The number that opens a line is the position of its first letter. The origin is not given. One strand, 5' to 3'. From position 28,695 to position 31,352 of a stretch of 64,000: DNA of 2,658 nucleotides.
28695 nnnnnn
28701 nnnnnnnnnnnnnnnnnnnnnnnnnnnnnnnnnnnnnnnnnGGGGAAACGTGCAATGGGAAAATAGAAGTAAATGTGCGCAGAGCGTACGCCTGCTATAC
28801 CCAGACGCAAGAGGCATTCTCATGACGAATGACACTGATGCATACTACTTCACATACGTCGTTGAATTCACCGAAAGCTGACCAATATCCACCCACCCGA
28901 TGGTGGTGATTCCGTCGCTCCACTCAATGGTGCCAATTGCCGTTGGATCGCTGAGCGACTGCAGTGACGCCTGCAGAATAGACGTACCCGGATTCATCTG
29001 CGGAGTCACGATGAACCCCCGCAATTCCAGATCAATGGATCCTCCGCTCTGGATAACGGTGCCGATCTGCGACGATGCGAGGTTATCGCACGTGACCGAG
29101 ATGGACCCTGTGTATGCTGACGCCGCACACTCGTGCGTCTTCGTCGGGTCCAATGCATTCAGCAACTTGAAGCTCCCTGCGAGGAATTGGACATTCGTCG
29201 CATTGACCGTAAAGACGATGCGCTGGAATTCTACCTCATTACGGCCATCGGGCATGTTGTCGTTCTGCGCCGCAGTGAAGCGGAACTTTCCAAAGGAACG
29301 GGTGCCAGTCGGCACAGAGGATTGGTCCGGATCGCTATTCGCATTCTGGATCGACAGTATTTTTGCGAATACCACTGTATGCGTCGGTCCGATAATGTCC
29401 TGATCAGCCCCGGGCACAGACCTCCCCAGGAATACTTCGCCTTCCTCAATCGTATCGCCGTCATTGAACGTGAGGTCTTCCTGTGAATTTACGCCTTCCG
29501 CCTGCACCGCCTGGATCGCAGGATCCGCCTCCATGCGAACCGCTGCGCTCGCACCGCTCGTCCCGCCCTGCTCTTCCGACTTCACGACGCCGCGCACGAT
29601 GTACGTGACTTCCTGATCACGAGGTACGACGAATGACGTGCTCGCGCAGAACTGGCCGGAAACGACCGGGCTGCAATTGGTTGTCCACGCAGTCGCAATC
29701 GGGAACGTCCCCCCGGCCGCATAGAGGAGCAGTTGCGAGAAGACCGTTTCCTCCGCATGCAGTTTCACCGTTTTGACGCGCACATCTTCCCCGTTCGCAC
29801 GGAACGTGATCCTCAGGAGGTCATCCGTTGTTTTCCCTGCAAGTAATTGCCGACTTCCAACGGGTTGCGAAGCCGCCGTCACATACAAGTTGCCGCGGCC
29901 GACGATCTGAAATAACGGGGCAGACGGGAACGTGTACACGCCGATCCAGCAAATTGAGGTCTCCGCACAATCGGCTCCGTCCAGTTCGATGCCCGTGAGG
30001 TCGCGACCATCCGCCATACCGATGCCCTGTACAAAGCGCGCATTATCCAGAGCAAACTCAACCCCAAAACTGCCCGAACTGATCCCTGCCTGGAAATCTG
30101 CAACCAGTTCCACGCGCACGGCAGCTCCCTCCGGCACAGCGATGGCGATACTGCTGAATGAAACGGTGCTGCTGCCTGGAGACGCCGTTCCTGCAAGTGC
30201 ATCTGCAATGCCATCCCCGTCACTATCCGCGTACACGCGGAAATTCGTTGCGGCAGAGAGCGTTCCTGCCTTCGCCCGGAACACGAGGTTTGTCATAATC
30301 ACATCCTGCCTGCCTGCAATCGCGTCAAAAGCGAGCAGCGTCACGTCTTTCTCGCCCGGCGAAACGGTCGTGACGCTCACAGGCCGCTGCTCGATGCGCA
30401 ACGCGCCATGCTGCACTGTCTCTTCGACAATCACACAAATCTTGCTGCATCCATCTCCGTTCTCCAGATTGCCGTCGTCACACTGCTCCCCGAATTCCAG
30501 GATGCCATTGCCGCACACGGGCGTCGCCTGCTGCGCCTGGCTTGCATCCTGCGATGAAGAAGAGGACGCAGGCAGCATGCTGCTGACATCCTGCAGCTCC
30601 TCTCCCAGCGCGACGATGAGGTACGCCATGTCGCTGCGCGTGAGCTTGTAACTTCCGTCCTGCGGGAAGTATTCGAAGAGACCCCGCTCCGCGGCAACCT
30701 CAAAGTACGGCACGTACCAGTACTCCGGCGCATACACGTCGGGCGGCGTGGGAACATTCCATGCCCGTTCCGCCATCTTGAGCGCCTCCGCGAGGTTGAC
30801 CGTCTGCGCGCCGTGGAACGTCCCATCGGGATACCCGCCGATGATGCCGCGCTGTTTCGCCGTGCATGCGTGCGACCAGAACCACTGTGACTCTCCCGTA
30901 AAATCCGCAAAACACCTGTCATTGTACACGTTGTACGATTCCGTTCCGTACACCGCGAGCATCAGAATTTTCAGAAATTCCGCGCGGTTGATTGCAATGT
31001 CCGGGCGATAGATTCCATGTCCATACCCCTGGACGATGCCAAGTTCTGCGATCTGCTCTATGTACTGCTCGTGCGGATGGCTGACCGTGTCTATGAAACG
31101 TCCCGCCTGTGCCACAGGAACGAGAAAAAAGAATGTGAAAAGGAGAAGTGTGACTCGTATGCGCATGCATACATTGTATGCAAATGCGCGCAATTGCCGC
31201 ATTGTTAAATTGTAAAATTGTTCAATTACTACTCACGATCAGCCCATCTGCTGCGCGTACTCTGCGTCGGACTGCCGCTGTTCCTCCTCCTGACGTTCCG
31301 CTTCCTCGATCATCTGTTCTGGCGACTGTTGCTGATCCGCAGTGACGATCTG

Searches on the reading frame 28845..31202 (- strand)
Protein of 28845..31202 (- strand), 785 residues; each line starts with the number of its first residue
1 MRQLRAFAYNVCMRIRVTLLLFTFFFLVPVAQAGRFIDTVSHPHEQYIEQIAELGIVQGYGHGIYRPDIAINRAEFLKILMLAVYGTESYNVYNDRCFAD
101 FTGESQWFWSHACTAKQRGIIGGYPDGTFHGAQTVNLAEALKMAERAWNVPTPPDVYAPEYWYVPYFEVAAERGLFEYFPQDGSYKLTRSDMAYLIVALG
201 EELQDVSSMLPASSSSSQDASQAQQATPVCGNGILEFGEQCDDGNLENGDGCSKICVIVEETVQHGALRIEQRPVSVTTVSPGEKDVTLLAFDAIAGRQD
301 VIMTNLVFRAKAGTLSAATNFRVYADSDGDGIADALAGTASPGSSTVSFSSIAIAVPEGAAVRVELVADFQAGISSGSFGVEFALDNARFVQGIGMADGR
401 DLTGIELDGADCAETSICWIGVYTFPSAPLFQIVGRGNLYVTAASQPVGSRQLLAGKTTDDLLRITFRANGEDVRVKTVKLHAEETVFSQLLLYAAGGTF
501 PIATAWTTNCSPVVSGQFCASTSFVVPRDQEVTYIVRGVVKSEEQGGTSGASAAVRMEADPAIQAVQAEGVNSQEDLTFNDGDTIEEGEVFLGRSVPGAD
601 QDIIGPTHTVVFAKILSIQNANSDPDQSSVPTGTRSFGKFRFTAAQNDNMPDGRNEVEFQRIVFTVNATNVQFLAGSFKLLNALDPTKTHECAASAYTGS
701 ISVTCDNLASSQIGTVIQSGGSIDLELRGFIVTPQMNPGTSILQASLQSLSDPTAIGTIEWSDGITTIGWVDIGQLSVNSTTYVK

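Call 4: search_protein_families(library=pfam, proteins=[window:28845-31202:-], max_evalue=0.01)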
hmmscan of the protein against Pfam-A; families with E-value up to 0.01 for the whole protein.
window:28845-31202:- (785 aa): 2 families
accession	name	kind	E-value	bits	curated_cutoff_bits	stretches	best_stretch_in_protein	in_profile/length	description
PF00395.25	SLH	-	3.3e-16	59.4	20.8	2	100-140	4-43/44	S-layer homology domain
PF13948.11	DUF4215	-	1.4e-07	32.1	27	1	224-256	15-46/47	Domain of unknown function (DUF4215)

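Call 5: search_protein_families(library=ncbifam, proteins=[window:28845-31202:-], max_evalue=0.01)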
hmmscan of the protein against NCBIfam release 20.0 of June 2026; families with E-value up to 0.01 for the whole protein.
window:28845-31202:- (785 aa): 2 families
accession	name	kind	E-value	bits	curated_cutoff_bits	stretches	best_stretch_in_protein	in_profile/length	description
TIGR02232.1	myxo_disulf_rpt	repeat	3.1e-12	46.1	20.8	1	229-260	3-33/38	cysteine-rich acidic repeat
NF033190.2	inl_like_NEAT_1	exception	1.3e-05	23.7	1275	1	16-132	622-736/754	NEAT domain-containing leucine-rich repeat protein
